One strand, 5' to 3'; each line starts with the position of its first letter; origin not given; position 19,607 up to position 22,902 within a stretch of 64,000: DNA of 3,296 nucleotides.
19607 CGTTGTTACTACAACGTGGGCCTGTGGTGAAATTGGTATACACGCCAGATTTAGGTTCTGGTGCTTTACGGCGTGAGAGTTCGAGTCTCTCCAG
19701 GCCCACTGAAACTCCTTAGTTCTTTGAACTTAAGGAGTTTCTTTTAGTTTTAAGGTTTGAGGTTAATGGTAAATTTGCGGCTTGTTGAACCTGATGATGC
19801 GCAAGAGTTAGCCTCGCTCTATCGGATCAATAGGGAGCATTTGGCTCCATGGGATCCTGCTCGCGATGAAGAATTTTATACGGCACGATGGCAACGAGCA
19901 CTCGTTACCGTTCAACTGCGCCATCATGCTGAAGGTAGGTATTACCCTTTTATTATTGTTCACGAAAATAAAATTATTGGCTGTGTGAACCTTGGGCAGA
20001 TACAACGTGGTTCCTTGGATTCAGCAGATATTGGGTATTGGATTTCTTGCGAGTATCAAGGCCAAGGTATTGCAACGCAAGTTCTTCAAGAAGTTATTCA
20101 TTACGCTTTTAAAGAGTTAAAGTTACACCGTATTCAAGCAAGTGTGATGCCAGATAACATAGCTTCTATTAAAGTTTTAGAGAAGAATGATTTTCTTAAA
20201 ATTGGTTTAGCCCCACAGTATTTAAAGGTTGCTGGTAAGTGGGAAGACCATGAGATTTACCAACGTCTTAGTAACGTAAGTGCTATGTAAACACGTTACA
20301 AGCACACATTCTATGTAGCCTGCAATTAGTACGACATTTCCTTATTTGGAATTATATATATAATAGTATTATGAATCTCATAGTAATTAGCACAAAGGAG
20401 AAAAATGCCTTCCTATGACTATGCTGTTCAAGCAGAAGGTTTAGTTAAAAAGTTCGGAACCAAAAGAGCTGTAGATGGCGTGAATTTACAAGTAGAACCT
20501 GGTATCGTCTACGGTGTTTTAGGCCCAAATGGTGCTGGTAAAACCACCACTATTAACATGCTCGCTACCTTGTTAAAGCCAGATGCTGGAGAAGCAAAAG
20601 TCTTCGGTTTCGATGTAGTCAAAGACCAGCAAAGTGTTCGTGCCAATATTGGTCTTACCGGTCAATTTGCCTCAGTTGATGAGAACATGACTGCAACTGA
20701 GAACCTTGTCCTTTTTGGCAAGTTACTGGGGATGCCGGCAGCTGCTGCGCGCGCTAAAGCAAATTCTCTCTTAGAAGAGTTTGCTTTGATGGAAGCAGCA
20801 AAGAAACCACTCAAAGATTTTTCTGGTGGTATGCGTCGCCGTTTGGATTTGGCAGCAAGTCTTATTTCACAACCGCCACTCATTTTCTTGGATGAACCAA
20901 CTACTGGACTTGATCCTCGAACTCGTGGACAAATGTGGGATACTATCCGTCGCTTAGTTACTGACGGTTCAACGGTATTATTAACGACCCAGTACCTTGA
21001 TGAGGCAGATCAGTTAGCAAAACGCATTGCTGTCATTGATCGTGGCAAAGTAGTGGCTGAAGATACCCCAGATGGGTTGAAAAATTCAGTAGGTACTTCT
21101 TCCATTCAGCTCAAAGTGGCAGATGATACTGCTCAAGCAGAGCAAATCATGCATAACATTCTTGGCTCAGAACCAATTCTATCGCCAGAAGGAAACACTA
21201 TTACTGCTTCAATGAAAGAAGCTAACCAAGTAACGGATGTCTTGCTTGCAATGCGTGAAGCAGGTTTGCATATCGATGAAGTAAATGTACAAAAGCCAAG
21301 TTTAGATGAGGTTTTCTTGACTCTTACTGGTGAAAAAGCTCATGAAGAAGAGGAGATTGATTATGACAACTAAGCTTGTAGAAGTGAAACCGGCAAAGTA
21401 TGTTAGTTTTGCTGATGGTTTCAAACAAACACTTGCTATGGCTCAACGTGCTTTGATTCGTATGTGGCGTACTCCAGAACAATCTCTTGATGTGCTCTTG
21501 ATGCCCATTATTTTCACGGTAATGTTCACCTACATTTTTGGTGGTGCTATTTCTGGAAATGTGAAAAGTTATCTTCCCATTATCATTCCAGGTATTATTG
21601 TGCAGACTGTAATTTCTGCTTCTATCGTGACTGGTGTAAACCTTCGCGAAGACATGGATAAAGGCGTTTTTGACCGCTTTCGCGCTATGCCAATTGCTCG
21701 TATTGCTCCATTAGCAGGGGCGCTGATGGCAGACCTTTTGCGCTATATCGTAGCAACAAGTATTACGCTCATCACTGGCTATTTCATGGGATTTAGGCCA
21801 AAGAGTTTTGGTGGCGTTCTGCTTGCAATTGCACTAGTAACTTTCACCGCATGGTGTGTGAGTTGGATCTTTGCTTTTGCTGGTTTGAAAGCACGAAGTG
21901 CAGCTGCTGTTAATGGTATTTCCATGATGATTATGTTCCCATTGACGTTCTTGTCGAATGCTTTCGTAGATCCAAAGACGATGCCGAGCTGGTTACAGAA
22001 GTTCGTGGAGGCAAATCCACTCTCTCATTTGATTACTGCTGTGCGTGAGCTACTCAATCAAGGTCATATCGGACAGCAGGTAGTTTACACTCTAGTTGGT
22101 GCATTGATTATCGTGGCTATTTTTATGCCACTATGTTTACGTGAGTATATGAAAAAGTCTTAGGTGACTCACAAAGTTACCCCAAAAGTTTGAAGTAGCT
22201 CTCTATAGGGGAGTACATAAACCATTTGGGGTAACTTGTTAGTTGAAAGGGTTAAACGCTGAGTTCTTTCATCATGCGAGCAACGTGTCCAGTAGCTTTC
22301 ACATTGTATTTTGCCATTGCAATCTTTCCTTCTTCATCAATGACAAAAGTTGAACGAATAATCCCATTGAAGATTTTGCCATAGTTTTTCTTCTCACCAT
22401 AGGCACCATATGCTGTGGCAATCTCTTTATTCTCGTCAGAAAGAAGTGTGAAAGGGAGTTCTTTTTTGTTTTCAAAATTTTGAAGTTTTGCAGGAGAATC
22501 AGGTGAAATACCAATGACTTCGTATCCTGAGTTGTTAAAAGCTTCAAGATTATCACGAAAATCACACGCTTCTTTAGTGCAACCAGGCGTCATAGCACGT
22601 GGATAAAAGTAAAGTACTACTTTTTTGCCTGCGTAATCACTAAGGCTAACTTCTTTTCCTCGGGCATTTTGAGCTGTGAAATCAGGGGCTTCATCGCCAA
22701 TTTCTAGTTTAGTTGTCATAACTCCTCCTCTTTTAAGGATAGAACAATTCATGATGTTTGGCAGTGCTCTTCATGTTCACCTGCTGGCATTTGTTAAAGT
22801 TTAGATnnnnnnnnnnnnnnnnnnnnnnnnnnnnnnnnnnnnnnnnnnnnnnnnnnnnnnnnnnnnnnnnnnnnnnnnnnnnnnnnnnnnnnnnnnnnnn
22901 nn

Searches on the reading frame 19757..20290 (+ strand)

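Call 17: search_protein_families(library=pfam, proteins=[window:19757-20290:+], max_evalue=0.0001)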
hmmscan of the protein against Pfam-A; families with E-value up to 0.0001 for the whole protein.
window:19757-20290:+ (177 aa): 6 families
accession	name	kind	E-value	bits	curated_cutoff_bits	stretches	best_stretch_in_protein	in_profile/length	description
PF13302.13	Acetyltransf_3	-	1.1e-24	88.1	25.4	1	6-146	3-137/138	Acetyltransferase (GNAT) domain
PF00583.31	Acetyltransf_1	-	1.2e-16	61.5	20.7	1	39-146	10-116/116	Acetyltransferase (GNAT) family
PF13420.13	Acetyltransf_4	-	4.9e-12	46.6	24.3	1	7-165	1-153/155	Acetyltransferase (GNAT) domain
PF13508.13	Acetyltransf_7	-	1.9e-06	28.6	27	1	65-129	6-66/84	Acetyltransferase (GNAT) domain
PF13673.13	Acetyltransf_10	-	1.7e-05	25.2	23.6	1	43-131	11-93/128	Acetyltransferase (GNAT) domain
PF13523.12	Acetyltransf_8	-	5.1e-05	23.4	27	0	61-148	43-139/145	Acetyltransferase (GNAT) domain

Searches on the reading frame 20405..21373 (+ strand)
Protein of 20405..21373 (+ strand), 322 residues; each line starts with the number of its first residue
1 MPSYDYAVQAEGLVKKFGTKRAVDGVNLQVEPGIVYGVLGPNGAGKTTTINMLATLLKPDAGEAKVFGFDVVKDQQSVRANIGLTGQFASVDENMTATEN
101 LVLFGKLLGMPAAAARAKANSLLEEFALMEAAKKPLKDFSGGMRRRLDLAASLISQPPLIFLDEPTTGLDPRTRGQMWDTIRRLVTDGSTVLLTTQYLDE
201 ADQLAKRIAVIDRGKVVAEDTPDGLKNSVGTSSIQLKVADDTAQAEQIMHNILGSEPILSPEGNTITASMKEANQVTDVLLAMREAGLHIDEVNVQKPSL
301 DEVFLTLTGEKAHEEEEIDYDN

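Call 17: search_protein_families(library=pfam, proteins=[window:20405-21373:+], max_evalue=0.0001)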
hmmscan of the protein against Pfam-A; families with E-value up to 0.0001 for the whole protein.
window:20405-21373:+ (322 aa): 3 families
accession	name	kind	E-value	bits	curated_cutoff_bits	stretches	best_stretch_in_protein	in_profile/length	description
PF00005.33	ABC_tran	-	1.9e-31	109.9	25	1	24-167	2-137/137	ABC transporter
PF13304.12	AAA_21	-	1.2e-10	42.4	27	1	135-195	234-297/304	AAA domain, putative AbiEii toxin, Type IV TA system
PF13732.12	DrrA1-3_C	-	3.7e-07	31.2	27.4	1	221-306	2-79/81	ATP-binding protein DrrA1-3-like, C-terminal domain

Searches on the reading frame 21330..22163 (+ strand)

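Call 17: search_protein_families(library=pfam, proteins=[window:21330-22163:+], max_evalue=0.0001)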
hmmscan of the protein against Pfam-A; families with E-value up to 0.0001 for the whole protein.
window:21330-22163:+ (277 aa): 2 families
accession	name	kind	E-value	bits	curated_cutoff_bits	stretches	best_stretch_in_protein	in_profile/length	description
PF01061.29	ABC2_membrane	-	1.7e-32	113.1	26.9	1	33-241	2-209/211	ABC-2 type transporter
PF12698.13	ABC2_membrane_3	-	3.1e-10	40.1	31.6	1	77-265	159-345/347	ABC-2 family transporter protein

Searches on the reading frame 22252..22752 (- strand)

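Call 17: search_protein_families(library=pfam, proteins=[window:22252-22752:-], max_evalue=0.0001)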
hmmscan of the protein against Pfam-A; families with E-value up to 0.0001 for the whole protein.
window:22252-22752:- (166 aa): 2 families
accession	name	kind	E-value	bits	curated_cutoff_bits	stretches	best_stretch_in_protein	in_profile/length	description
PF00578.27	AhpC-TSA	-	5.7e-46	155.9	26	1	18-145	1-122/124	AhpC/TSA family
PF08534.16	Redoxin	-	2.1e-30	105.9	26.6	1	19-153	3-137/148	Redoxin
